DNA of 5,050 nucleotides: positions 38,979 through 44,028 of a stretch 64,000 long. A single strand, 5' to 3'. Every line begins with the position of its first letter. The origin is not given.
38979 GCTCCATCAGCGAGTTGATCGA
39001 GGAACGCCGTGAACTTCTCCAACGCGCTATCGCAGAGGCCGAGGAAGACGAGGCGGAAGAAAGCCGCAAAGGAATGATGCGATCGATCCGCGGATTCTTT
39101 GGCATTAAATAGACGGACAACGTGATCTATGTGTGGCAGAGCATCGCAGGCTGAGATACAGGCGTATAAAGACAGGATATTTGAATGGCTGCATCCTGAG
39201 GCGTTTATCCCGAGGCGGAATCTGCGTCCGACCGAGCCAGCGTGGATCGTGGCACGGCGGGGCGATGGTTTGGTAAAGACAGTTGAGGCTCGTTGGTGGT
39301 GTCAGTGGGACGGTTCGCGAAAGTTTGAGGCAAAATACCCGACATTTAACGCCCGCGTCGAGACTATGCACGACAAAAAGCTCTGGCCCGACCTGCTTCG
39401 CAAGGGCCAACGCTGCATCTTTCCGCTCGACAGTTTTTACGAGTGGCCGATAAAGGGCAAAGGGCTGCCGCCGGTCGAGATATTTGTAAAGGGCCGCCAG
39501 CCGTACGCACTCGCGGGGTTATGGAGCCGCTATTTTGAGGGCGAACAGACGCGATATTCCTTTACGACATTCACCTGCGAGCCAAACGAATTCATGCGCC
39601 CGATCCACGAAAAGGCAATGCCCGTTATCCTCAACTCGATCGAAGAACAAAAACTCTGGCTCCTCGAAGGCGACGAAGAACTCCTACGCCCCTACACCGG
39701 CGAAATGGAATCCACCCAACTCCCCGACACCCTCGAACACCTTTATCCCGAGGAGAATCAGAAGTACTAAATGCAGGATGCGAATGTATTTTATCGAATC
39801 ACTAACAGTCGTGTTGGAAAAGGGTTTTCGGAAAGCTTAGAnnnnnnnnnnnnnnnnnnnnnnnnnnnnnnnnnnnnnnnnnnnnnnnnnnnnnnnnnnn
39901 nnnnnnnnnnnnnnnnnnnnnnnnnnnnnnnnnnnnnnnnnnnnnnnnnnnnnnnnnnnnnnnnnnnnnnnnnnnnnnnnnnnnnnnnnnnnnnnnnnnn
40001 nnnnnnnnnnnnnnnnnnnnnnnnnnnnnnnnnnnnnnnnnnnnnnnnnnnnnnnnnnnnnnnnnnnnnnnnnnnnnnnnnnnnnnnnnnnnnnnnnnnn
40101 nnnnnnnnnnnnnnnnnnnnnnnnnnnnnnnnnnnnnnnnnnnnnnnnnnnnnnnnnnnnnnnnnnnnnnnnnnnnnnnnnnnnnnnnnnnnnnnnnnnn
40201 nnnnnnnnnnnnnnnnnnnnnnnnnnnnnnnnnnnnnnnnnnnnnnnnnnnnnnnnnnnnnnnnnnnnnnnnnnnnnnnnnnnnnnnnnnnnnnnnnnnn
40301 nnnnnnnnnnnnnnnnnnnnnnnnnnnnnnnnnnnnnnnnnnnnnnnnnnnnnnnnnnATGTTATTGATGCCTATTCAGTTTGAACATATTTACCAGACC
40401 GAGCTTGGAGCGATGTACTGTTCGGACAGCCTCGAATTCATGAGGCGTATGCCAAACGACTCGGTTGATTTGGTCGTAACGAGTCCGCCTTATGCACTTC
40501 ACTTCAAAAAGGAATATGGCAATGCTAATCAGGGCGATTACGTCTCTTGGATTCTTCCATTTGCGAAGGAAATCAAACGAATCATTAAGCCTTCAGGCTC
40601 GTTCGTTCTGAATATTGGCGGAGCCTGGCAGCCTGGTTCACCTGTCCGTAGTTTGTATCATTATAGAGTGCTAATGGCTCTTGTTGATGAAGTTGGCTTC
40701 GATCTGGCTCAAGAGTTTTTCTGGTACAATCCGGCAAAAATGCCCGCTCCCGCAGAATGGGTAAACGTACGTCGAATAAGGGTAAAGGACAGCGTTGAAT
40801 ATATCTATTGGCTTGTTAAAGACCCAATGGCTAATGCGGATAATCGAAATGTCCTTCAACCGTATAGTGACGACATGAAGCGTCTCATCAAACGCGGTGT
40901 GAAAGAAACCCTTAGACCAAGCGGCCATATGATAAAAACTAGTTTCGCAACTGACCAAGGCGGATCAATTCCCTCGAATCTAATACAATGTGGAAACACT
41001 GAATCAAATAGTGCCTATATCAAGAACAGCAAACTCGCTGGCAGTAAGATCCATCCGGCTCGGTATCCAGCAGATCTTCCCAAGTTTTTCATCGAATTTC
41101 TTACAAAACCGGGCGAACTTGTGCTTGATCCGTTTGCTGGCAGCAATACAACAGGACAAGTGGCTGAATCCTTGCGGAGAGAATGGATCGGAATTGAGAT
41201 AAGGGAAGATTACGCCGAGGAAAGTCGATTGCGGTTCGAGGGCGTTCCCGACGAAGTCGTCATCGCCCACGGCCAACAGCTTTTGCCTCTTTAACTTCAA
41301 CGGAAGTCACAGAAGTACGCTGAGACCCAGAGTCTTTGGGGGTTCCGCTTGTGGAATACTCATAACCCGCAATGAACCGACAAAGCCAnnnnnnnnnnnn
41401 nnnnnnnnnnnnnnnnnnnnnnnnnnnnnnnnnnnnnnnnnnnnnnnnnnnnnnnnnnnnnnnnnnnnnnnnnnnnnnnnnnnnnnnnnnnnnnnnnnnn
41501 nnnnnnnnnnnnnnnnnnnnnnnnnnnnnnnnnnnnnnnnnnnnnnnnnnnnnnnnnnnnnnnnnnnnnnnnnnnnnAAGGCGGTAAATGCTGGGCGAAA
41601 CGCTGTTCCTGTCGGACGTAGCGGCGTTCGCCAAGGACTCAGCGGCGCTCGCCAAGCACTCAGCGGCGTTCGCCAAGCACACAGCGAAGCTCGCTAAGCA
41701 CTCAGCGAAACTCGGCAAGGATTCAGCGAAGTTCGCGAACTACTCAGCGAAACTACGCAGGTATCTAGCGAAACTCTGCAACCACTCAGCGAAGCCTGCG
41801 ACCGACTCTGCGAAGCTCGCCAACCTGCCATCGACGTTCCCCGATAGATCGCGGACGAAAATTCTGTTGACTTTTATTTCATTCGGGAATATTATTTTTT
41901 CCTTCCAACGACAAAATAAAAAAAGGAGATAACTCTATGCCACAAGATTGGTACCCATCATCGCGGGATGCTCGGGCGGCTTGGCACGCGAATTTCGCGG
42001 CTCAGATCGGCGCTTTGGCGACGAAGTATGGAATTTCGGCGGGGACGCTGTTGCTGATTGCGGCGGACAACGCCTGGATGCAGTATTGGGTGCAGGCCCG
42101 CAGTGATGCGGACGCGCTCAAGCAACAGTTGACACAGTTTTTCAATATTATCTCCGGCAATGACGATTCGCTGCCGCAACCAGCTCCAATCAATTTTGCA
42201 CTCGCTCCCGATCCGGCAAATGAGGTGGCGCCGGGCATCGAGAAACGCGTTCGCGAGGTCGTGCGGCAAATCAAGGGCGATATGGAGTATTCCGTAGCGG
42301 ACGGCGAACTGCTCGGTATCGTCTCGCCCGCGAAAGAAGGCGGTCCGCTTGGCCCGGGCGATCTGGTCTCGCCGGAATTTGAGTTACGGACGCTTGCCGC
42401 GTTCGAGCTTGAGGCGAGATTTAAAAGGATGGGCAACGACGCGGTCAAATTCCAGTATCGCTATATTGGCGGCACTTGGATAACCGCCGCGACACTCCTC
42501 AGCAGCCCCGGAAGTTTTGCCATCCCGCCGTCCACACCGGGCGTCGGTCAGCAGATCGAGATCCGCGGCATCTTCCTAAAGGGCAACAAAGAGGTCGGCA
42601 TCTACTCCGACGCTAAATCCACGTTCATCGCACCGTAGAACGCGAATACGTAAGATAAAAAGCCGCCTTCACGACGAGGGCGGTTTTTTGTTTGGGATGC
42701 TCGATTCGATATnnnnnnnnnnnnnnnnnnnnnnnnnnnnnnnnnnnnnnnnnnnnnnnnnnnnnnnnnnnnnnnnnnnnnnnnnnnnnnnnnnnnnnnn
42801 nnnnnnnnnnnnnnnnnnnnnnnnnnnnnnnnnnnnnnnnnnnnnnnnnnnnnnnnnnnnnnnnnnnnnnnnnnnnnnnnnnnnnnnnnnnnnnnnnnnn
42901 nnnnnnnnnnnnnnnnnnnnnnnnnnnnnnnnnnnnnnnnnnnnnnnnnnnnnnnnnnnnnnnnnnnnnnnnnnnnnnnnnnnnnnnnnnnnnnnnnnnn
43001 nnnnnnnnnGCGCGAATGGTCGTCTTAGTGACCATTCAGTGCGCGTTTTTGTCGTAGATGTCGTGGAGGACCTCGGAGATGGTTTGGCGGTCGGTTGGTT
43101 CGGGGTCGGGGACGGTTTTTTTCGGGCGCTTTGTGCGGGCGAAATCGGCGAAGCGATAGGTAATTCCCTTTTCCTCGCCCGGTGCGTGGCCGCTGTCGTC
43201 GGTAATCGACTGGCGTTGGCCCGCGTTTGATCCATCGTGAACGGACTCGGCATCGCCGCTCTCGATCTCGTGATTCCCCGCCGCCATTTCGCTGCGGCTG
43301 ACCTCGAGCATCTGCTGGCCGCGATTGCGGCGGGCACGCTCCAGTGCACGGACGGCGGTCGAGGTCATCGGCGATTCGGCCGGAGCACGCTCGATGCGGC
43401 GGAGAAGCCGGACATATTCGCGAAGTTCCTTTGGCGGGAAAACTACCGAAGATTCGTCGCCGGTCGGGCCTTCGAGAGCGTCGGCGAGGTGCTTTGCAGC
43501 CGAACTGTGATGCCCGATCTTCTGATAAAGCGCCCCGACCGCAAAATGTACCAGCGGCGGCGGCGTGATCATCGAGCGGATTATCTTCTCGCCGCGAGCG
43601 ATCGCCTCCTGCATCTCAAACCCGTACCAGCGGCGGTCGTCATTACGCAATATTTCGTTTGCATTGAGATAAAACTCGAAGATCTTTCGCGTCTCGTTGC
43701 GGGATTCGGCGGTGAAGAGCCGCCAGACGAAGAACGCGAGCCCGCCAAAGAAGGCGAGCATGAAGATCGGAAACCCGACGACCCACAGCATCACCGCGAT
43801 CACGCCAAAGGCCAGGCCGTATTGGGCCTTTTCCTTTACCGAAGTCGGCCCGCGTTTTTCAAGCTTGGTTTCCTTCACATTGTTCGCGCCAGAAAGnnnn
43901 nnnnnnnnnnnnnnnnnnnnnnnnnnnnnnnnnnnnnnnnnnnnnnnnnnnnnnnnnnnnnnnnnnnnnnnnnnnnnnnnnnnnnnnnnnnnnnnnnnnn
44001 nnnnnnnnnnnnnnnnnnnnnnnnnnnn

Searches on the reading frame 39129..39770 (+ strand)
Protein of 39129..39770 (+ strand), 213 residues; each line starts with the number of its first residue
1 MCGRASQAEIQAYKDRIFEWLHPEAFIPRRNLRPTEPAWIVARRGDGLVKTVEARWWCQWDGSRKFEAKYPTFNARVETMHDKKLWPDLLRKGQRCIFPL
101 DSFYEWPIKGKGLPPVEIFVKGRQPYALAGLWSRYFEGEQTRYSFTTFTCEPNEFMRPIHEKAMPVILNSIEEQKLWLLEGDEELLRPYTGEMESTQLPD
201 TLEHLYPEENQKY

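Call 35: search_protein_families(library=pfam, proteins=[window:39129-39770:+], max_evalue=0.001)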
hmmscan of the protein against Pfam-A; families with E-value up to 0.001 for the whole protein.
window:39129-39770:+ (213 aa): 1 family
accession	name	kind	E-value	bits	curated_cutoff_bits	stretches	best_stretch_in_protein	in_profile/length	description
PF02586.19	SRAP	-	3.7e-33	115.3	27.1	1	1-197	1-206/214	SOS response associated peptidase (SRAP)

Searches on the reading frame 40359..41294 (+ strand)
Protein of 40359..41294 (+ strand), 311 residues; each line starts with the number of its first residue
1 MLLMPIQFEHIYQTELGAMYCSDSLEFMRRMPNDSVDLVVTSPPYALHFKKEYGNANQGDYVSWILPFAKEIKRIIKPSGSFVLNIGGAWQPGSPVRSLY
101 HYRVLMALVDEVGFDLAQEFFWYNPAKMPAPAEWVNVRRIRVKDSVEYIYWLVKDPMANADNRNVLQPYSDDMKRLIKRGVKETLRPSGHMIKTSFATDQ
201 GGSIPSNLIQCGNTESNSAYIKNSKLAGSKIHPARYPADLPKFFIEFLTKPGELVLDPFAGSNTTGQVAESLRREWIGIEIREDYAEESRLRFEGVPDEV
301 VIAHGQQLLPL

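Call 35: search_protein_families(library=pfam, proteins=[window:40359-41294:+], max_evalue=0.001)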
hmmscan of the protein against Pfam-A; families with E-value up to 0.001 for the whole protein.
window:40359-41294:+ (311 aa): 1 family
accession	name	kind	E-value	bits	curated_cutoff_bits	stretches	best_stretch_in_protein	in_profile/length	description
PF01555.25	N6_N4_Mtase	-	2.6e-45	155.5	26.7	1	36-288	1-218/221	DNA methylase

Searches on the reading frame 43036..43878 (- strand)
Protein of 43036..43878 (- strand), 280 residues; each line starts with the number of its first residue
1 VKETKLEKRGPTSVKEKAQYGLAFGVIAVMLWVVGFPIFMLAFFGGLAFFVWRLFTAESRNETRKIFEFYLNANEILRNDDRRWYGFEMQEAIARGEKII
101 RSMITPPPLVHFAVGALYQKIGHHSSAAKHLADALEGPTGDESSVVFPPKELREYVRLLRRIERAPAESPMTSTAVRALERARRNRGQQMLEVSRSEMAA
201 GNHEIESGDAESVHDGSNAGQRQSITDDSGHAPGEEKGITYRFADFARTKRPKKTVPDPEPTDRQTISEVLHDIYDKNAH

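Call 5: search_protein_families(library=pfam, proteins=[window:43036-43878:-], max_evalue=0.01)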
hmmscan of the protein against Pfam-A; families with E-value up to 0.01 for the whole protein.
window:43036-43878:- (280 aa): 0 families

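Call 6: search_protein_families(library=padloc, proteins=[window:43036-43878:-], max_evalue=0.01)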
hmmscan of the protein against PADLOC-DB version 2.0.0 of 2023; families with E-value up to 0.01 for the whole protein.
window:43036-43878:- (280 aa): 0 families

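Call 7: search_protein_families(library=ncbifam, proteins=[window:43036-43878:-], max_evalue=0.01)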
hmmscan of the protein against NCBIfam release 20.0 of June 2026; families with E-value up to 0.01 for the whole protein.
window:43036-43878:- (280 aa): 0 families
